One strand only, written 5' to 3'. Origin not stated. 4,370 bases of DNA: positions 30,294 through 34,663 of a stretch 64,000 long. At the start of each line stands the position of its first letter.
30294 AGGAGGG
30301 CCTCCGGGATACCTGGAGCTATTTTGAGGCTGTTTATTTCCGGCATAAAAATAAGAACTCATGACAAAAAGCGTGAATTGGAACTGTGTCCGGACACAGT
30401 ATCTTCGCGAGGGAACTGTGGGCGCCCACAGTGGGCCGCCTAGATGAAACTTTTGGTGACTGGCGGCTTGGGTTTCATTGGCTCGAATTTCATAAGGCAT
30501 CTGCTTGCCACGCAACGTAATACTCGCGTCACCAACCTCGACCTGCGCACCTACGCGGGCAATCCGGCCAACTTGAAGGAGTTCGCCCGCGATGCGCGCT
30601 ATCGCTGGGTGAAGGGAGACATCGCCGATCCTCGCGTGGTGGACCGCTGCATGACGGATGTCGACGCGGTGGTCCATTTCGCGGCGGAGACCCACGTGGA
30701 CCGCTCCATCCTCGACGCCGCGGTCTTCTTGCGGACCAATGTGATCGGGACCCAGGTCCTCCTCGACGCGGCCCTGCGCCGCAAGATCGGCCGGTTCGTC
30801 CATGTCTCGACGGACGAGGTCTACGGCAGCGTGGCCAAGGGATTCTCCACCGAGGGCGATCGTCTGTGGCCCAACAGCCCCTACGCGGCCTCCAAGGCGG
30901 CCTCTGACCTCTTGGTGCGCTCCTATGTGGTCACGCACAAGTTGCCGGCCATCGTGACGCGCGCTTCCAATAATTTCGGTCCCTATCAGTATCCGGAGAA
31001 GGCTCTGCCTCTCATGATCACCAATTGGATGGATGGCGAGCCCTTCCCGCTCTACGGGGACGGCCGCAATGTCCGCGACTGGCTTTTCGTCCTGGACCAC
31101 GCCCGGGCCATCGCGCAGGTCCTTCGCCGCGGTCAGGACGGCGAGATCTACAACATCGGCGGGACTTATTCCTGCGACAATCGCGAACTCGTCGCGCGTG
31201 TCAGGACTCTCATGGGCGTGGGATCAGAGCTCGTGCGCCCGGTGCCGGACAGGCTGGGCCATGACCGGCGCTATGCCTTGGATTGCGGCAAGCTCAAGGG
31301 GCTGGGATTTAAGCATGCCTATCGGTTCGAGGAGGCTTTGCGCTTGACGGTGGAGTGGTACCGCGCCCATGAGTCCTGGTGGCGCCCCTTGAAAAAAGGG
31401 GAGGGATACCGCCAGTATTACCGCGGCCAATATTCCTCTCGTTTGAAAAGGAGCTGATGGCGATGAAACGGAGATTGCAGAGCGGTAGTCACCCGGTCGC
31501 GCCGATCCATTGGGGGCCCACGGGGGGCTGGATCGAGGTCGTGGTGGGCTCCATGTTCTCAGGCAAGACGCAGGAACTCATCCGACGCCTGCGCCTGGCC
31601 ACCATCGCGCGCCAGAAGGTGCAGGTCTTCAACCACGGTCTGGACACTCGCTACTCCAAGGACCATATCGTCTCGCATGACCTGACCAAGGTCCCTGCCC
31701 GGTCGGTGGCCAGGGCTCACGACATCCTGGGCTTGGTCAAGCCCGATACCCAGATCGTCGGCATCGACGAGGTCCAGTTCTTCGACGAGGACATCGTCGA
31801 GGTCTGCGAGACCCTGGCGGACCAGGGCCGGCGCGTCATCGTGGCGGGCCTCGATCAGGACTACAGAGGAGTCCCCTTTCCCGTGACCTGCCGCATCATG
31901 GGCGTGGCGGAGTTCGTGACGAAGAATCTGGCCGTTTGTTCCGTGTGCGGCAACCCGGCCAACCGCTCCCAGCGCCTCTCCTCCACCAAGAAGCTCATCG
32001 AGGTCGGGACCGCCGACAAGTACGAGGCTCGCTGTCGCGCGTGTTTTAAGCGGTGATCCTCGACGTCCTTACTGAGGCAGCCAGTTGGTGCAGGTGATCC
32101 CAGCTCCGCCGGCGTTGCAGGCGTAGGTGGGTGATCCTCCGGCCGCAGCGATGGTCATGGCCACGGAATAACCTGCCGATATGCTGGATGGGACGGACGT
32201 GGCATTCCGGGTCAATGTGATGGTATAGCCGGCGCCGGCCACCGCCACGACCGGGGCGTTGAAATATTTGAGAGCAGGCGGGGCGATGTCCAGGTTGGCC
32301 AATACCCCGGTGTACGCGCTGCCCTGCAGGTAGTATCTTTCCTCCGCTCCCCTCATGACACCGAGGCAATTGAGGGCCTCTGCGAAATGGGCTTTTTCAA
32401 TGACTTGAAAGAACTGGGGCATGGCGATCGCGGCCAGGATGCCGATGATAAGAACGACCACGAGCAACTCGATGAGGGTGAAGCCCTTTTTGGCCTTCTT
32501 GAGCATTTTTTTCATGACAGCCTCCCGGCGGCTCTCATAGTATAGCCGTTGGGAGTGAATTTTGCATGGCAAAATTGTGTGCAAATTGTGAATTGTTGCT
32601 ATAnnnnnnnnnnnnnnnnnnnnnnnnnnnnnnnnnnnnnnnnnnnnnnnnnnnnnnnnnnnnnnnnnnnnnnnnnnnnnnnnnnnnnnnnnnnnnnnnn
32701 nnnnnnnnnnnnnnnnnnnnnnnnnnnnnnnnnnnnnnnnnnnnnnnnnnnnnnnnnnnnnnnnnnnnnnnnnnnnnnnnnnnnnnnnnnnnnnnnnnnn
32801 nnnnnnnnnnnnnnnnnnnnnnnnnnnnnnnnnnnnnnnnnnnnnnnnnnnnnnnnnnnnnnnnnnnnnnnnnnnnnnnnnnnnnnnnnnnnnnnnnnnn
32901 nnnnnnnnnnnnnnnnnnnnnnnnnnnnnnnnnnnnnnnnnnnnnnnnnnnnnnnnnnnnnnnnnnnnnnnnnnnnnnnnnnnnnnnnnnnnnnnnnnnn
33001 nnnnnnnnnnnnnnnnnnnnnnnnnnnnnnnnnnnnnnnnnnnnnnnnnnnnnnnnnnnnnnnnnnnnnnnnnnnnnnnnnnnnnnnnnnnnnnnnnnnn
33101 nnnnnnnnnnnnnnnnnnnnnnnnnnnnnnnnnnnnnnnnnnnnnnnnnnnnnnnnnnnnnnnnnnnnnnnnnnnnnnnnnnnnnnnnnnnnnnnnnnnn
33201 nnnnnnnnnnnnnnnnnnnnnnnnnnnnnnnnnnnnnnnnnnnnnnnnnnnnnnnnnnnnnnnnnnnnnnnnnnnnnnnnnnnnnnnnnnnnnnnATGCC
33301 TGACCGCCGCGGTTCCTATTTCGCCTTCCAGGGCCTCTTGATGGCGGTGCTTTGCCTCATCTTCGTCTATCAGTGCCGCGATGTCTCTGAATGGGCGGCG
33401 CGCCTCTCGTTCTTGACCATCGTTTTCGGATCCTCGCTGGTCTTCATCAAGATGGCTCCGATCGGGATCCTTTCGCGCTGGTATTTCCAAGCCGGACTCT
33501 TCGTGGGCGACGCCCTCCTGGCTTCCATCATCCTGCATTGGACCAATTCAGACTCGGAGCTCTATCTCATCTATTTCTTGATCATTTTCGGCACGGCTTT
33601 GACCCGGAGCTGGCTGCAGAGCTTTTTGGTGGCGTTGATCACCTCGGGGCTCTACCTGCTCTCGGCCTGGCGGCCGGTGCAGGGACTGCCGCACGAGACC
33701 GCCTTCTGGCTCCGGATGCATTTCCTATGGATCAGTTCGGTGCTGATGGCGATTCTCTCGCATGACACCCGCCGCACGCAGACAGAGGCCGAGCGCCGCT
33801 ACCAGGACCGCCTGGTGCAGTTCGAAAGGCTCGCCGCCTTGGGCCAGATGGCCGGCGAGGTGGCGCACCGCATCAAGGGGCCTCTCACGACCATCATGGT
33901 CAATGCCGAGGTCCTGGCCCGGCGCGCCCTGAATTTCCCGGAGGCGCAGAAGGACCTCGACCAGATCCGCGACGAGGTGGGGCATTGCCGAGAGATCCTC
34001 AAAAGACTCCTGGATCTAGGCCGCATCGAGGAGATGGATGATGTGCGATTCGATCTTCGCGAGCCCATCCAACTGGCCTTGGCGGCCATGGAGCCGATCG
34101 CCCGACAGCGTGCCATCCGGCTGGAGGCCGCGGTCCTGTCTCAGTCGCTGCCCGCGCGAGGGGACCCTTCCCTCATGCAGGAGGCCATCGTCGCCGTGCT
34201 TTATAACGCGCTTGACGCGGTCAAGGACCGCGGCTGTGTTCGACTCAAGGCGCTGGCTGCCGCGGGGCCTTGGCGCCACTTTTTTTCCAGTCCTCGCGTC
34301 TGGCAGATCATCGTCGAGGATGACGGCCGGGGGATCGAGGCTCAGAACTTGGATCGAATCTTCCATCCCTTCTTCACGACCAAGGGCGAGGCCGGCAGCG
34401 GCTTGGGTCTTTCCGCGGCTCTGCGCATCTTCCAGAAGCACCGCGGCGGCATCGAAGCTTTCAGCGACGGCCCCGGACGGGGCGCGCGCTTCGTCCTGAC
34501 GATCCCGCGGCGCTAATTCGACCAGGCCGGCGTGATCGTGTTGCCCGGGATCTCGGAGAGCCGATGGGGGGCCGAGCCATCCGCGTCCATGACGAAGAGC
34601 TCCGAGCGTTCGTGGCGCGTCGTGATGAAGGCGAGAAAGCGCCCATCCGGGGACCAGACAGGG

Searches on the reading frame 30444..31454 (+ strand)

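Call 96: search_protein_families(library=pfam, proteins=[window:30444-31454:+], max_evalue=0.0001)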
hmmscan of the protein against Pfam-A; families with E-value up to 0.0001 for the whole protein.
window:30444-31454:+ (337 aa): 7 families
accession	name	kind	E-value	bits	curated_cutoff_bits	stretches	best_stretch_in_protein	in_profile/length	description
PF16363.11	GDP_Man_Dehyd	-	7.1e-66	223.4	27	1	4-300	1-330/332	GDP-mannose 4,6 dehydratase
PF01370.27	Epimerase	-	8.7e-62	209.1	20.9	1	4-239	2-240/240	NAD dependent epimerase/dehydratase family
PF01073.25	3Beta_HSD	-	7e-21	74.9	22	1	4-223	1-225/280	3-beta hydroxysteroid dehydrogenase/isomerase family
PF04321.23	RmlD_sub_bind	-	5.9e-18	65.4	27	1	1-304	1-283/287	RmlD substrate binding domain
PF07993.18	NAD_binding_4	-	1.8e-16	60.6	20.1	1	5-176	1-206/258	Male sterility protein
PF02719.21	Polysacc_synt_2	-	1.4e-15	57.7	20.2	1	3-126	1-131/293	Polysaccharide biosynthesis protein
PF13460.12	NAD_binding_10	-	5e-12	46.5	27.2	1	7-160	1-134/184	NAD(P)H-binding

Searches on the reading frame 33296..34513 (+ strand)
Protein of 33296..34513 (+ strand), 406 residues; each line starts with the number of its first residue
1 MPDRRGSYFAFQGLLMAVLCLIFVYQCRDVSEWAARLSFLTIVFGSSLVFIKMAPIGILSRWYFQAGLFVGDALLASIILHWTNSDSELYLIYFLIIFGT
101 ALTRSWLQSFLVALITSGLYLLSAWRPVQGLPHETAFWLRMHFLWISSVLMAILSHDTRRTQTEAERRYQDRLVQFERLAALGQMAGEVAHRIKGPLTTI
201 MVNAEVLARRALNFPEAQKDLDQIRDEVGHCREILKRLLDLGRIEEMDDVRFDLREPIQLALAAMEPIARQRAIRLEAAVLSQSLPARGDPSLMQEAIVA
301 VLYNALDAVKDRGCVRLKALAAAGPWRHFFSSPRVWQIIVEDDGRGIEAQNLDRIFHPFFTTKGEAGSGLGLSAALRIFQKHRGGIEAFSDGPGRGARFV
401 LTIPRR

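Call 96: search_protein_families(library=pfam, proteins=[window:33296-34513:+], max_evalue=0.0001)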
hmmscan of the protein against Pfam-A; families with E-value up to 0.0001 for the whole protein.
window:33296-34513:+ (406 aa): 2 families
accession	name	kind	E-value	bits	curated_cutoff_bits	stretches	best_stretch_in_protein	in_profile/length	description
PF02518.31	HATPase_c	-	6.9e-16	59.1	26.4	1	289-405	1-109/111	Histidine kinase-, DNA gyrase B-, and HSP90-like ATPase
PF00512.31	HisKA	-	3.2e-12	46.8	26.9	1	182-246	2-65/66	His Kinase A (phospho-acceptor) domain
